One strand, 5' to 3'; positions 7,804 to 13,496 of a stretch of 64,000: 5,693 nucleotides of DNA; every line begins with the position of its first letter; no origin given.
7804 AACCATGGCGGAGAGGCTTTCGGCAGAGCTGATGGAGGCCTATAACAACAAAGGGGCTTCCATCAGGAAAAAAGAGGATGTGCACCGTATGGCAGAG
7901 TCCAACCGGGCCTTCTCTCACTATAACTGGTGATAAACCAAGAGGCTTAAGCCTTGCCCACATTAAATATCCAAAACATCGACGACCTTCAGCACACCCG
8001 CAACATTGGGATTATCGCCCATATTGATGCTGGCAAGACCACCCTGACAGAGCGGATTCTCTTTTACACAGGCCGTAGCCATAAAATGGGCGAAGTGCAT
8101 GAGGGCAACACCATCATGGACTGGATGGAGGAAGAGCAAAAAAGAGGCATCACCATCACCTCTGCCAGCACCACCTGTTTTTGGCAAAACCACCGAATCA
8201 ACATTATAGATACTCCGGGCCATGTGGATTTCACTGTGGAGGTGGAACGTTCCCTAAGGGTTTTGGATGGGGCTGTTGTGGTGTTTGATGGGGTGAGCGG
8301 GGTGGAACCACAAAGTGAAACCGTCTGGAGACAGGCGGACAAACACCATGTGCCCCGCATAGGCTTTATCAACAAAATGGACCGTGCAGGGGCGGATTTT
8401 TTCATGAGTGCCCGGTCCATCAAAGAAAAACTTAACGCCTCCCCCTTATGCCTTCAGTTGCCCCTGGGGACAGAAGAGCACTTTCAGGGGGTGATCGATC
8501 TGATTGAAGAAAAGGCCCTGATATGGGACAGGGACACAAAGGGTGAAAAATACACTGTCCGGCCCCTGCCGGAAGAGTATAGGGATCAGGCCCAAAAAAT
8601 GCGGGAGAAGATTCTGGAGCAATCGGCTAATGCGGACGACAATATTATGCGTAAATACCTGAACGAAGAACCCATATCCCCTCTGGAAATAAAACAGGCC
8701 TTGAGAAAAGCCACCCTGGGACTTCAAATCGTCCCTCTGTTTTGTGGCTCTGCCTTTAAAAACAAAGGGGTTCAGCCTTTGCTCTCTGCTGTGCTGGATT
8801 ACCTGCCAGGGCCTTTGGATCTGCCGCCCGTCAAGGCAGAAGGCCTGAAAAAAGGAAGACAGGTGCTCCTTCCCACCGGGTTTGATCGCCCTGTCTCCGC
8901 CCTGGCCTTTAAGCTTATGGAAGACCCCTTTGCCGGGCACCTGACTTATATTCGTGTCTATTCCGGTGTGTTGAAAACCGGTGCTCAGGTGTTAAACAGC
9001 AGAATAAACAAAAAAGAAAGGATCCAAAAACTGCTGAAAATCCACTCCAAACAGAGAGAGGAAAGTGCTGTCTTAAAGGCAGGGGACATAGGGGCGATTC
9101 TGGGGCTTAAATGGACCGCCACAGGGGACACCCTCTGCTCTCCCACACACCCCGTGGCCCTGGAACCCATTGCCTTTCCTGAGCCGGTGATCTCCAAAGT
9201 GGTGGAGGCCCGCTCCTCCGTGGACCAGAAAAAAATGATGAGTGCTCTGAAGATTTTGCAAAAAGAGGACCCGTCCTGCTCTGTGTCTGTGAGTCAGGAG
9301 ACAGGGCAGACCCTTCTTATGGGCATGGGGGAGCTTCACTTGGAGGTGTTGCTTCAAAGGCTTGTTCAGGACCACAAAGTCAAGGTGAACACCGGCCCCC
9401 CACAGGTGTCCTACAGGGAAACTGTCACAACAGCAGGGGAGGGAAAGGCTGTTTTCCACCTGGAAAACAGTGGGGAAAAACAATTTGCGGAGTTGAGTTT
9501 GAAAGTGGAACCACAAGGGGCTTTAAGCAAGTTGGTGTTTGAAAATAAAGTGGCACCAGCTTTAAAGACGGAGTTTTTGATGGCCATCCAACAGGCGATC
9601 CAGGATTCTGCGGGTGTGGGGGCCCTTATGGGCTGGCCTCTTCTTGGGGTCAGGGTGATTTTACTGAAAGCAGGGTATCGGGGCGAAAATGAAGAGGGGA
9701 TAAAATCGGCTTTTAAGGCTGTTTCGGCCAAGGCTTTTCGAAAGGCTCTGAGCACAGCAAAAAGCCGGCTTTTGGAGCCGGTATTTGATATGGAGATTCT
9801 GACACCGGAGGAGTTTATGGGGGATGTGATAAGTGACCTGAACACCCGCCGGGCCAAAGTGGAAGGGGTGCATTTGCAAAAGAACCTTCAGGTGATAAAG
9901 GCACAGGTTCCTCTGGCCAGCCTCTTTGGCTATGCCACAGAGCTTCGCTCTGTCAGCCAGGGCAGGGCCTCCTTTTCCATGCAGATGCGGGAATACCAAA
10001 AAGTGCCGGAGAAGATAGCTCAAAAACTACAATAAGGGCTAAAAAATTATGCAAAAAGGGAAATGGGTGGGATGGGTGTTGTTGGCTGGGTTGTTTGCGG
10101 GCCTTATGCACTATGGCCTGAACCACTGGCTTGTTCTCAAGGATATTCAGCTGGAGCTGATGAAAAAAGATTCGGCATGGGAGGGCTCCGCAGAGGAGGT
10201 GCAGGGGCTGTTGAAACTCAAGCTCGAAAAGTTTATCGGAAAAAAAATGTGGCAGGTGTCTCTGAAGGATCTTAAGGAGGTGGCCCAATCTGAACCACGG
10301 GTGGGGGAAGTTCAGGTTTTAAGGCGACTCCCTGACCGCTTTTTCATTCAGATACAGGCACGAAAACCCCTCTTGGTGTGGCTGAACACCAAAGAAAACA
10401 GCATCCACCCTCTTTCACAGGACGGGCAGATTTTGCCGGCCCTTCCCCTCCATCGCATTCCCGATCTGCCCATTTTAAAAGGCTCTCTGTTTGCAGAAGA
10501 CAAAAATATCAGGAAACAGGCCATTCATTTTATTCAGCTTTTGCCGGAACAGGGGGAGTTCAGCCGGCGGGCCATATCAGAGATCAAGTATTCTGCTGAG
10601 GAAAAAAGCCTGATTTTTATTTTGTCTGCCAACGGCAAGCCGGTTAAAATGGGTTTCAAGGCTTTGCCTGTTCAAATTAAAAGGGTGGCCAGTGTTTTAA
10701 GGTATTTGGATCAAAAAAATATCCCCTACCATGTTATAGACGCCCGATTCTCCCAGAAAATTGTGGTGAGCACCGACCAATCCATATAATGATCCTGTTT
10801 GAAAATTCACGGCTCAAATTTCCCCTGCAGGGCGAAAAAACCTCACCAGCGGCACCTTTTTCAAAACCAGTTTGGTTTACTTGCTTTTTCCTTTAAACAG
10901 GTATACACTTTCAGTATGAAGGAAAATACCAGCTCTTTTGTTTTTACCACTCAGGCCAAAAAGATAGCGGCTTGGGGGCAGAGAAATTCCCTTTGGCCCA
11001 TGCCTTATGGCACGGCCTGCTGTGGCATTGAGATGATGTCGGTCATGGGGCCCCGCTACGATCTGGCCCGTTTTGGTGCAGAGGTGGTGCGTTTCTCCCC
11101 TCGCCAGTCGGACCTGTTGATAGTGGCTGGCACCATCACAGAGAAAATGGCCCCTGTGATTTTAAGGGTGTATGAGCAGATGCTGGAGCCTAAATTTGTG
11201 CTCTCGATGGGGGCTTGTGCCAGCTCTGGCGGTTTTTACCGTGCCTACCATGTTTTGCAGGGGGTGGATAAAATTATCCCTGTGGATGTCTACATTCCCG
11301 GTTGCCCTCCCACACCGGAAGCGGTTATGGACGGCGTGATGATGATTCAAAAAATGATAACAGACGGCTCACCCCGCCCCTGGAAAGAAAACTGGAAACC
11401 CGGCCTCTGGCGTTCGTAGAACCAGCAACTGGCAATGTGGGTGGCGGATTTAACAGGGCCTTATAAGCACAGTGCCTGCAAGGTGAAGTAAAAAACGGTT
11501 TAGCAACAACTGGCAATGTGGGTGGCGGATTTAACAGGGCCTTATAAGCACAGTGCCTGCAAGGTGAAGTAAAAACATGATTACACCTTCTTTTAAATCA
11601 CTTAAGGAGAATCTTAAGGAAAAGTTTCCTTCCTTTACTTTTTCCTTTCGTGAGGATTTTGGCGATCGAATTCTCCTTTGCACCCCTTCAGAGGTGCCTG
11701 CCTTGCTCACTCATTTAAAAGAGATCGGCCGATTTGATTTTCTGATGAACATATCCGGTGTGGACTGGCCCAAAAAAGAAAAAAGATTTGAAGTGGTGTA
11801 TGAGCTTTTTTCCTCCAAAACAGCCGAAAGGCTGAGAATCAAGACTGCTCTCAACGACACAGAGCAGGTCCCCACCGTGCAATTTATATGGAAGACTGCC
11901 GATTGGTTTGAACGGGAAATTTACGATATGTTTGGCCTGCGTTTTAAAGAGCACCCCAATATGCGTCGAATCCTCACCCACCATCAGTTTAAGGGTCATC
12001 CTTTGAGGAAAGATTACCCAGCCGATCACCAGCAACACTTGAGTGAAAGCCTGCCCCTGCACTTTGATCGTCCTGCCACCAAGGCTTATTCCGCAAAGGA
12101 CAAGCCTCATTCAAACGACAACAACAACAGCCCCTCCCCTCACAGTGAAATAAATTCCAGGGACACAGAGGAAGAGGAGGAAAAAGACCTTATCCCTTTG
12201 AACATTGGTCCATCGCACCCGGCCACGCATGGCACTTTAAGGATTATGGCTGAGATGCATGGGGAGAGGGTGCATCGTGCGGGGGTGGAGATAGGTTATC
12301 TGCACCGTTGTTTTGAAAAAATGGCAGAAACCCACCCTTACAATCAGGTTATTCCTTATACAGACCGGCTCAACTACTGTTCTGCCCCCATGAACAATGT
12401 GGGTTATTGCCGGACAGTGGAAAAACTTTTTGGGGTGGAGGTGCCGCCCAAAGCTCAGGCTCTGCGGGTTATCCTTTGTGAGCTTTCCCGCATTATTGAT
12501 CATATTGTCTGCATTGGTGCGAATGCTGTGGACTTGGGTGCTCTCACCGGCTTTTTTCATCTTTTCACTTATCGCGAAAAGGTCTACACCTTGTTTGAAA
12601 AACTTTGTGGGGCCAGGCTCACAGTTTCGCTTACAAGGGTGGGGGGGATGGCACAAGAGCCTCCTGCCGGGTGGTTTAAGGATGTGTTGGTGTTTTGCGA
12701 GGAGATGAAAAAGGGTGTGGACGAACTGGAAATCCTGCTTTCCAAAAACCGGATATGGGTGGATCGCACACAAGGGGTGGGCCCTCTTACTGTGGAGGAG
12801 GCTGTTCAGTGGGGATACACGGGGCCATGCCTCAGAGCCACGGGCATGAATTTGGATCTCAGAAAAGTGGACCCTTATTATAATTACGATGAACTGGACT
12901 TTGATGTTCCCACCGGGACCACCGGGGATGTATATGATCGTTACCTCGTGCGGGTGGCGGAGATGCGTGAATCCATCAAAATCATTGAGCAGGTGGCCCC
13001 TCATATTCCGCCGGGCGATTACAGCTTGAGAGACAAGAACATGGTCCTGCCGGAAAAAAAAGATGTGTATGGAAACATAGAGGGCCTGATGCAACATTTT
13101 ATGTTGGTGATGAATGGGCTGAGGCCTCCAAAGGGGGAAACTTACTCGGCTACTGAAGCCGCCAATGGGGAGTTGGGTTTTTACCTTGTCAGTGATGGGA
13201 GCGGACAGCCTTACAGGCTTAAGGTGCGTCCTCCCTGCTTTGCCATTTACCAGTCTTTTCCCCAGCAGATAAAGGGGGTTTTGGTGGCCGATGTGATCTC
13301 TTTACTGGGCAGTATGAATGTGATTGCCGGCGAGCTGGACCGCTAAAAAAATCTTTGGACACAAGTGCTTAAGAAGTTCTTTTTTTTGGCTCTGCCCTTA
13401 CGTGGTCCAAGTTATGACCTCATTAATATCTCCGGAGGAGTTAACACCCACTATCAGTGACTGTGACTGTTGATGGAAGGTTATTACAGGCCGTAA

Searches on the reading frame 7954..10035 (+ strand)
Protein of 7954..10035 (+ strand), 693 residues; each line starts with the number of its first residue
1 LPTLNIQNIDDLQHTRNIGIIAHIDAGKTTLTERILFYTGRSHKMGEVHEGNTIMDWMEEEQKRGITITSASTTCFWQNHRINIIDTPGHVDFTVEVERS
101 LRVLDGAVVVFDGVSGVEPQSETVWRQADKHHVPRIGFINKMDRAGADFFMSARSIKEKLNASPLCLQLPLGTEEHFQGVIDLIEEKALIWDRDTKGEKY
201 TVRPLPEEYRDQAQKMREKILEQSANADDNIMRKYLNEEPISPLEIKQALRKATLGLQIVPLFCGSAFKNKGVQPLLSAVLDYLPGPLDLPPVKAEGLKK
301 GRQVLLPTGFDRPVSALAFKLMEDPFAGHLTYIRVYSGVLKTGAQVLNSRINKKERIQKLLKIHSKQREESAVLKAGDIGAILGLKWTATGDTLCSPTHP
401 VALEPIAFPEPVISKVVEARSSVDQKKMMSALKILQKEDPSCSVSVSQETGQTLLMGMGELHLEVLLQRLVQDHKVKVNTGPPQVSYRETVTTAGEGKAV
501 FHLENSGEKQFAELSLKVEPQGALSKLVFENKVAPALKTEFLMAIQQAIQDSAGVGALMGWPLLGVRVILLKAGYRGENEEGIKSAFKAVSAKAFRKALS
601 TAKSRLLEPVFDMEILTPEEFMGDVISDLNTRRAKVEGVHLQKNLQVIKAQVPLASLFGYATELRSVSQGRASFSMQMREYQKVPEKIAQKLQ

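Call 35: search_protein_families(library=ncbifam, proteins=[window:7954-10035:+], max_evalue=1e-10)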
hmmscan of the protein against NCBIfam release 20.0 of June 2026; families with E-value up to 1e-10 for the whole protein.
window:7954-10035:+ (693 aa): 26 families (the best 25 are shown)
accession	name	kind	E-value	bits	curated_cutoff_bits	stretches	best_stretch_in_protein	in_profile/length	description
TIGR00484.1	EF-G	equivalog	3.5e-259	861.6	659.4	1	11-692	6-685/691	elongation factor G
NF009381.0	PRK12740.1-5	subfamily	2.9e-199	663.9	583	1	11-692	5-681/692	elongation factor G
NF058620.1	EFG2_Bacteroid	exception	6.5e-133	444.6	1000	2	13-520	7-507/717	elongation factor G2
NF009891.0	PRK13351.1-1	equivalog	3.9e-126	422.3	597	1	13-692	7-673/681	elongation factor G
NF012153.1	tet_protect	equivalog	1.2e-116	390.4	775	1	17-681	2-614/614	tetracycline resistance ribosomal protection protein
NF009377.1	PRK12740.1-1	equivalog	1.1e-114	384.3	890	1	9-692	7-698/700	elongation factor G-like protein EF-G2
NF009379.0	PRK12740.1-3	equivalog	3.3e-111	372.9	513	1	13-691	6-665/674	elongation factor G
TIGR00490.1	aEF-2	equivalog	3.6e-92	309.7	738.45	3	303-520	279-493/720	elongation factor EF-2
NF000120.3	47473_otr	exception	1.8e-87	294.3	900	2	14-161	1-148/608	tetracycline resistance ribosomal protection protein Otr(A)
NF033148.1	tet_protect_M_W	exception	2.9e-73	247.2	1100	2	17-202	5-191/639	TetM/TetW/TetO/TetS family tetracycline resistance ribosomal protection protein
NF001964.0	PRK00741.1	equivalog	3.3e-69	233.7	473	1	10-493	7-475/529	peptide chain release factor 3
NF012154.0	tet_protect_Q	exception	1.5e-68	231.6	1425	2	17-168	5-156/638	tetracycline resistance ribosomal protection protein Tet(Q)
NF009892.0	PRK13351.1-3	equivalog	1e-65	222.4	640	2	15-167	3-160/623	elongation factor G-like protein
TIGR01394.1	TypA_BipA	equivalog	2.5e-64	217.6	757.3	2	16-149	2-133/594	translational GTPase TypA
NF012155.1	tet_protect_M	exception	1.3e-59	202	1420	2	17-163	5-151/639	tetracycline resistance ribosomal protection protein Tet(M)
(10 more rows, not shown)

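Call 36: find_related_loci(query=window:7954-10035:+, collection=genome_contigs, flank=200)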
Query window:7954-10035:+ (693 aa) in genome_contigs; peptide patterns used: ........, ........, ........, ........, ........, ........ (x = any residue, [..] = any of these).
600 stretches matched a pattern (row limit reached: there are more); 584 encode a relative of the query (tblastn E <= 1e-3); the best 80 are kept; 80 distinct loci.
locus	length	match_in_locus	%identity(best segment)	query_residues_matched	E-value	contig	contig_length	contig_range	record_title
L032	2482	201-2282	71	1-692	0e+0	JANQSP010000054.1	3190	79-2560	MAG: Bdellovibrionales bacterium isolate IP30a_bin.14 k99_1893885, whole genome shotgun sequence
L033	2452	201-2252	61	3-690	0e+0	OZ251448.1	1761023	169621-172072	MAG: Bdellovibrionales bacterium isolate 33a3f4cd-7b46-4515-9c9f-633e59f6ce30 genome assembly, chromosome: 1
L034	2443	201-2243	57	9-688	0e+0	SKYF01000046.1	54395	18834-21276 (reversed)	MAG: Bdellovibrionales bacterium isolate CSSed162cmB_279 CSSed16-2cmB-465, whole genome shotgun sequence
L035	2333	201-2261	51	9-692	0e+0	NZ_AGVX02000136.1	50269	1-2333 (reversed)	Actinoalloteichus spitiensis RMV-1378 Contig136, whole genome shotgun sequence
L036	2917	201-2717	52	12-692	0e+0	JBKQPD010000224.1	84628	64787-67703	MAG: Candidatus Binataceae bacterium isolate LAWAr2D2E2F__bin_98 LAWAr2D2E2F_000000247631, whole genome shotgun sequence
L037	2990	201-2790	51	11-692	0e+0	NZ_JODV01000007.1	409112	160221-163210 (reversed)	Actinoalloteichus caeruleus strain NRRL B-2194 contig7.1, whole genome shotgun sequence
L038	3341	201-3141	51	11-692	0e+0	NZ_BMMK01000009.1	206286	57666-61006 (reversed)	Longimycelium tulufanense strain CGMCC 4.5737 sequence009, whole genome shotgun sequence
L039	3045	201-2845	52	11-692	0e+0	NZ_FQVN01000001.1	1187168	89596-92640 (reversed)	Streptoalloteichus hindustanus strain DSM 44523, whole genome shotgun sequence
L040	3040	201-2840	51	11-692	0e+0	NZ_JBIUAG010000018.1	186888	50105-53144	Kutzneria sp. NPDC052558 NPDC052558_381_G6.ctg-0018, whole genome shotgun sequence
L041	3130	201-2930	50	3-692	0e+0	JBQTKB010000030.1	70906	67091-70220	MAG: Pseudonocardia sp. isolate SAW77 c_000000332061, whole genome shotgun sequence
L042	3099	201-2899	51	9-692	0e+0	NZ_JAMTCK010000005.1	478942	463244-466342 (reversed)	Goodfellowiella coeruleoviolacea strain DSM 43935 LX83DRAFT_scaffold00005.5, whole genome shotgun sequence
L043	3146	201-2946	51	9-692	0e+0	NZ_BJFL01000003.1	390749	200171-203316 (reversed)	Gandjariella thermophila strain SL3-2-4 sequence003, whole genome shotgun sequence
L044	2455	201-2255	51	11-692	0e+0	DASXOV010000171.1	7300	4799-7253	MAG TPA_asm: Pseudonocardiaceae bacterium isolate SMAG_U5391 k141_3616481, whole genome shotgun sequence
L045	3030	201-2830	51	9-692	0e+0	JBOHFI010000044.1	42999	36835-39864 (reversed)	MAG: Pseudonocardiaceae bacterium isolate SE1533_metabat2.bin.6 NODE_162_length_42999_cov_11.872971, whole genome shotgu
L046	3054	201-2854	50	11-692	0e+0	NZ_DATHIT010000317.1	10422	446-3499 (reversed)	MAG: Pseudonocardia sp. isolate SMAG_U12533 k141_564550, whole genome shotgun sequence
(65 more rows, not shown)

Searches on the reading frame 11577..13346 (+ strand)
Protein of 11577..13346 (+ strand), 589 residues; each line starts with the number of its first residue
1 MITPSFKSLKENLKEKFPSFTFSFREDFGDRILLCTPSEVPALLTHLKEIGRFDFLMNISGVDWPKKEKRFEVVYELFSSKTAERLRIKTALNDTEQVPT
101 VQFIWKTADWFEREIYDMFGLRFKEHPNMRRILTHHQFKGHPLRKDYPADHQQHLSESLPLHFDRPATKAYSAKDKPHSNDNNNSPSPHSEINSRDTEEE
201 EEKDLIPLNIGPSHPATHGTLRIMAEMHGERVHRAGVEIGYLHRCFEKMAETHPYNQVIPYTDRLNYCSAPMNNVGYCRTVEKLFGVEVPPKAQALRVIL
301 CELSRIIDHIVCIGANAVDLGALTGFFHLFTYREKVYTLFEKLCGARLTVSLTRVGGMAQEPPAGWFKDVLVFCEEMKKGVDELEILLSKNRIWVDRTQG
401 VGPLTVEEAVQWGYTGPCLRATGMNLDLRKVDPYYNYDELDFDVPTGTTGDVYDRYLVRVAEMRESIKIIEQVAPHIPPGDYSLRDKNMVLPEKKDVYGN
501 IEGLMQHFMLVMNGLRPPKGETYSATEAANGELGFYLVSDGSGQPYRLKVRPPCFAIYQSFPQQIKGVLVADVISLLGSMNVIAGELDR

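Call 35: search_protein_families(library=ncbifam, proteins=[window:11577-13346:+], max_evalue=1e-10)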
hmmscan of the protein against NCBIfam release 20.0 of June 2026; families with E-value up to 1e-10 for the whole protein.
window:11577-13346:+ (589 aa): 22 families
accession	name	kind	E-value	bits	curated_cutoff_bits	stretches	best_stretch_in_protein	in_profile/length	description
NF009808.0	PRK13292.1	equivalog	2.6e-159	531.6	1156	1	9-589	227-791/791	NADH-quinone oxidoreductase subunit B/C/D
TIGR01962.1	NuoD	equivalog_domain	5.3e-147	489.7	459.35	1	206-589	3-386/386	NADH dehydrogenase (quinone) subunit D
NF008728.0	PRK11742.1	equivalog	9.7e-145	483.3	840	1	33-589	49-598/598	NADH-quinone oxidoreductase subunit C/D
NF004739.1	PRK06075.1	equivalog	3.9e-143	476.8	360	1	208-589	3-384/384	NADH-quinone oxidoreductase subunit D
NF008974.0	PRK12322.1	equivalog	3.6e-120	401.3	522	2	206-503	7-305/366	NADH-quinone oxidoreductase subunit D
NF005649.0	PRK07415.1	equivalog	6.7e-99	331.6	583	1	204-589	9-394/394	NAD(P)H-quinone oxidoreductase subunit H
NF040602.1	F420_dehyd_FpoD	exception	3.3e-96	322.5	600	1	204-589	7-372/372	F420H2 dehydrogenase subunit FpoD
NF004733.0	PRK06074.1-5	equivalog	1.3e-40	139.3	225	1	5-149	5-151/203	NADH-quinone oxidoreductase subunit C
TIGR01961.1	NuoC_fam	subfamily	6.9e-40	136.4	122.45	1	36-149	6-120/122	NADH (or F420H2) dehydrogenase, subunit C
NF006304.0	PRK08491.1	equivalog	2.3e-32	112.6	228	1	29-149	57-176/263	NADH-quinone oxidoreductase subunit C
NF004731.0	PRK06074.1-3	equivalog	2.8e-31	108.9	303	1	50-149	48-147/207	NADH-quinone oxidoreductase subunit C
NF004730.0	PRK06074.1-1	equivalog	4.8e-28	98.4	193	1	6-149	5-158/200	NADH-quinone oxidoreductase subunit C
NF004737.0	PRK06074.2-4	equivalog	1.1e-26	93.6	144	1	27-155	10-132/150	NADH-quinone oxidoreductase subunit C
NF005856.0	PRK07785.1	equivalog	3.4e-25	89.3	224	1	51-148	124-223/246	NADH-quinone oxidoreductase subunit C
NF005832.0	PRK07735.1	equivalog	8.1e-23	81.3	431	1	47-147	325-423/430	NADH-quinone oxidoreductase subunit C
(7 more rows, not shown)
